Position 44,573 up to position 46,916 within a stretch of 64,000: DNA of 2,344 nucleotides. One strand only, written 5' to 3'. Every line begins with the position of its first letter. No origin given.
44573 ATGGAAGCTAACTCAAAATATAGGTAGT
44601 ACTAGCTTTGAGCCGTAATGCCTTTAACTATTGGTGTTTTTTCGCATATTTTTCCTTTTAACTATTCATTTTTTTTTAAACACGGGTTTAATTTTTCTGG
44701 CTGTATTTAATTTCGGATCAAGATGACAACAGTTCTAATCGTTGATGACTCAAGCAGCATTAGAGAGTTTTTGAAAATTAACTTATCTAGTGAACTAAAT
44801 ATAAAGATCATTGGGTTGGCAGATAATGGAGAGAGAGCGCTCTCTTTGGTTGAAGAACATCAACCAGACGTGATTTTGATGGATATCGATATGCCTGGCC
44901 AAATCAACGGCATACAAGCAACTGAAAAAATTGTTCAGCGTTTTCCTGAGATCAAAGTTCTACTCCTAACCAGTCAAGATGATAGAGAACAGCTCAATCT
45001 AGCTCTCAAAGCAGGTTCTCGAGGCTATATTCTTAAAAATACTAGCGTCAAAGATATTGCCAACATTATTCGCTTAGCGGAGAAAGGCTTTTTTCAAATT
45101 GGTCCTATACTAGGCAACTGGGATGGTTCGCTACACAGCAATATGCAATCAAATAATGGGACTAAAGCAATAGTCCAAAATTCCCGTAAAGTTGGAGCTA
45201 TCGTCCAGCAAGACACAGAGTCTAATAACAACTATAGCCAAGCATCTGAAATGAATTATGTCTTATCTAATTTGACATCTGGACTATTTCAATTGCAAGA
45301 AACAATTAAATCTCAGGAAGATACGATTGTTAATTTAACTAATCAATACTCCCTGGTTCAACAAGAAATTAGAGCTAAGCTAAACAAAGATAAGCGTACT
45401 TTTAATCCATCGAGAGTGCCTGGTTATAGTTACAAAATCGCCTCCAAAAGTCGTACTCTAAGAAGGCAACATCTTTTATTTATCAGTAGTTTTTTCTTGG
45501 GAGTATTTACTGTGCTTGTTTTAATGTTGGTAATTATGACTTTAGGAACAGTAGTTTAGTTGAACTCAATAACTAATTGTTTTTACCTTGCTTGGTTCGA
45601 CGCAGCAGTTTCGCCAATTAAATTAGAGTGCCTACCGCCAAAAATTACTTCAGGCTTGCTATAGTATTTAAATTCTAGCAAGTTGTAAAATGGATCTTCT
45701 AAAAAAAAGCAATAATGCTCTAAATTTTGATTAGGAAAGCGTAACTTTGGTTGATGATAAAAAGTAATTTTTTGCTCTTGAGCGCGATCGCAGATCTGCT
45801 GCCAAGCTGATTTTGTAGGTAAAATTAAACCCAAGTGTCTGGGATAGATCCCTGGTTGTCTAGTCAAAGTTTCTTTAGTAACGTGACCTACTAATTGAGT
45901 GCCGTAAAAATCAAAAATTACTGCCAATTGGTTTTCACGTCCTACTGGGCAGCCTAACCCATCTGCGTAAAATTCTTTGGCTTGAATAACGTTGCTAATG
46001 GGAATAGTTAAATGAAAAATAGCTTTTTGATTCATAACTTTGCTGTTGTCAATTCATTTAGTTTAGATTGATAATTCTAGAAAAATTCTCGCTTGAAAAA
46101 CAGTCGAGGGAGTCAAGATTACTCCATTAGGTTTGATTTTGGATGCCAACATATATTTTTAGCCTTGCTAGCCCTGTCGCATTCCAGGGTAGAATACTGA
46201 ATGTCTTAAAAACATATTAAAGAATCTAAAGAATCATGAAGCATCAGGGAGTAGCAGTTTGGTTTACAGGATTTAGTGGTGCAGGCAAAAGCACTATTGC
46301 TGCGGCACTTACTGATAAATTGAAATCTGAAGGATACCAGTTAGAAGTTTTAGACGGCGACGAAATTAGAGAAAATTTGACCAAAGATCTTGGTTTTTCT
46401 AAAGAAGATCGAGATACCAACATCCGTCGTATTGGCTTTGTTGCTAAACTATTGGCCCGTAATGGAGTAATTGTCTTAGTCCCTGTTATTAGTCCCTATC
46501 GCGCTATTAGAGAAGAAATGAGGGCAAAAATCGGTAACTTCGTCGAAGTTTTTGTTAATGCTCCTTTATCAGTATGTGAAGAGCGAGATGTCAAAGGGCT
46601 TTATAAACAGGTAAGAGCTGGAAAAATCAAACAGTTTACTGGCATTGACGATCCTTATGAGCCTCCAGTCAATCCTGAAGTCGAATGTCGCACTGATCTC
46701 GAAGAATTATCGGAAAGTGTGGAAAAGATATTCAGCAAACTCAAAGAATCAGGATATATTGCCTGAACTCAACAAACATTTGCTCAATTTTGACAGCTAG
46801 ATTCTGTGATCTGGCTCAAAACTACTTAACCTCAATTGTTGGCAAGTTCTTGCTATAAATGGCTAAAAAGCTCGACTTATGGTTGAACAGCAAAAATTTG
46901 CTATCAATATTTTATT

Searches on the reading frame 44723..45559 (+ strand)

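Call 4: search_protein_families(library=pfam, proteins=[window:44723-45559:+], max_evalue=0.01)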
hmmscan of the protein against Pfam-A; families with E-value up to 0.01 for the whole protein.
window:44723-45559:+ (278 aa): 2 families
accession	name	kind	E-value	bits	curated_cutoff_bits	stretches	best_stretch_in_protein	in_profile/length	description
PF00072.30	Response_reg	-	2.9e-25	89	30.2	1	4-116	1-110/111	Response regulator receiver domain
PF11744.14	ALMT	-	0.0064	15.9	20.6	1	144-224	295-375/471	Aluminium activated malate transporter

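Call 49: search_protein_families(library=ncbifam, proteins=[window:44723-45559:+], max_evalue=0.001)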
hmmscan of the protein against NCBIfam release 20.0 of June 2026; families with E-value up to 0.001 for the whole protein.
window:44723-45559:+ (278 aa): 81 families (the best 25 are shown)
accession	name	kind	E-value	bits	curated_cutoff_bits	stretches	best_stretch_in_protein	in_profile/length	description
NF052445.1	RespRegMctR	equivalog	1.5e-24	86.6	300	1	3-122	3-121/205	two-component system response regulator MctR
NF041367.1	CheY_Halo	equivalog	1e-23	83.9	200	1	4-113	1-107/114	chemotaxis protein CheY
NF007018.1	PRK09483.1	equivalog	1.1e-21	77.4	280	1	1-123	1-122/217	UvrY/SirA/GacA family response regulator transcription factor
NF001965.0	PRK00742.1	subfamily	1.4e-21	77.1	293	1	3-107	5-109/357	chemotaxis-specific protein-glutamate methyltransferase CheB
NF007935.0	PRK10651.1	equivalog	3.2e-20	72.2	250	1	2-143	7-148/216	two-component system response regulator NarL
NF011896.0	PRK15369.1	equivalog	1.7e-19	70.3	242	1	2-162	4-162/211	two component system response regulator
NF047785.1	respo_reg_MadR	equivalog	4.9e-18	65.2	300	1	4-118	3-119/209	MadR family response regulator transcription factor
NF009206.0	PRK12555.1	subfamily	6.3e-18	64.8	342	1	3-98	2-97/340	chemotaxis-specific protein-glutamate methyltransferase CheB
NF008469.0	PRK11361.1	equivalog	5e-17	61.7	714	1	2-164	5-159/461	acetoacetate metabolism transcriptional regulator AtoC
TIGR02875.1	spore_0_A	equivalog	1.9e-15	56.8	200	1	3-118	4-120/262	sporulation transcription factor Spo0A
NF040689.1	MtrAB_MtrA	equivalog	3.9e-14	52.5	300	1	4-117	1-110/219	MtrAB system response regulator MtrA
TIGR01818.1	ntrC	equivalog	7.3e-14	51.4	558.6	1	4-119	1-113/463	nitrogen regulation protein NR(I)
NF007969.0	PRK10693.1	equivalog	1.1e-13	51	329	1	3-163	9-159/337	two-component system response regulator RssB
NF040534.1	resp_reg_YycF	equivalog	4.2e-13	49.1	340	1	3-113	2-108/231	response regulator YycF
TIGR02154.1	PhoB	equivalog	4.5e-13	49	296.2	1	2-115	3-115/226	phosphate regulon transcriptional regulator PhoB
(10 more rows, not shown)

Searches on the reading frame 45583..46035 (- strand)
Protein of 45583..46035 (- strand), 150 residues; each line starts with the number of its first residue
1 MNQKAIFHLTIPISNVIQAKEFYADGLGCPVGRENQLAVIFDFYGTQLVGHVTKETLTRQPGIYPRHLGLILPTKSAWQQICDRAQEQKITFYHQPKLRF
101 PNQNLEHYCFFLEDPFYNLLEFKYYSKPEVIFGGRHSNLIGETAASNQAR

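Call 50: search_protein_families(library=pfam, proteins=[window:45583-46035:-], max_evalue=0.0001)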
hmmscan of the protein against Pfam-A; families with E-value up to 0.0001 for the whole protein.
window:45583-46035:- (150 aa): 1 family
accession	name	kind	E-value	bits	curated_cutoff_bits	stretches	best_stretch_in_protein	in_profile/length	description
PF00903.31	Glyoxalase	-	7.1e-08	33.3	20.6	1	6-122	2-121/121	Glyoxalase/Bleomycin resistance protein/Dioxygenase superfamily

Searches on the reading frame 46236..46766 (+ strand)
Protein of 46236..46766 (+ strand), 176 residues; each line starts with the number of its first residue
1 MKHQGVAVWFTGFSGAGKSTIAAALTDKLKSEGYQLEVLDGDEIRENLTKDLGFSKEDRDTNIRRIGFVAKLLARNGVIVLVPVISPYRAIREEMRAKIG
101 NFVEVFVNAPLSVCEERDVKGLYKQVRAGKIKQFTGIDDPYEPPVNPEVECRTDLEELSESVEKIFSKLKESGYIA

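Call 50: search_protein_families(library=pfam, proteins=[window:46236-46766:+], max_evalue=0.0001)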
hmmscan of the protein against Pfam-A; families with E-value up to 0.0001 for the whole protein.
window:46236-46766:+ (176 aa): 4 families
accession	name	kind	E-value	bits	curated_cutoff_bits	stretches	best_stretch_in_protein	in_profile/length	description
PF01583.26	APS_kinase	-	7.2e-66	221.4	21.1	1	4-151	1-151/152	Adenylylsulphate kinase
PF13671.12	AAA_33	-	9.9e-07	29.6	27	1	8-118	2-115/143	AAA domain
PF01656.29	CbiA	-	1.2e-05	25.7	25.4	1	14-165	8-65/125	CobQ/CobB/MinD/ParA nucleotide binding domain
PF08433.16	KTI12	-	4.5e-05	23.5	22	1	8-80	4-75/271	Chromatin associated protein KTI12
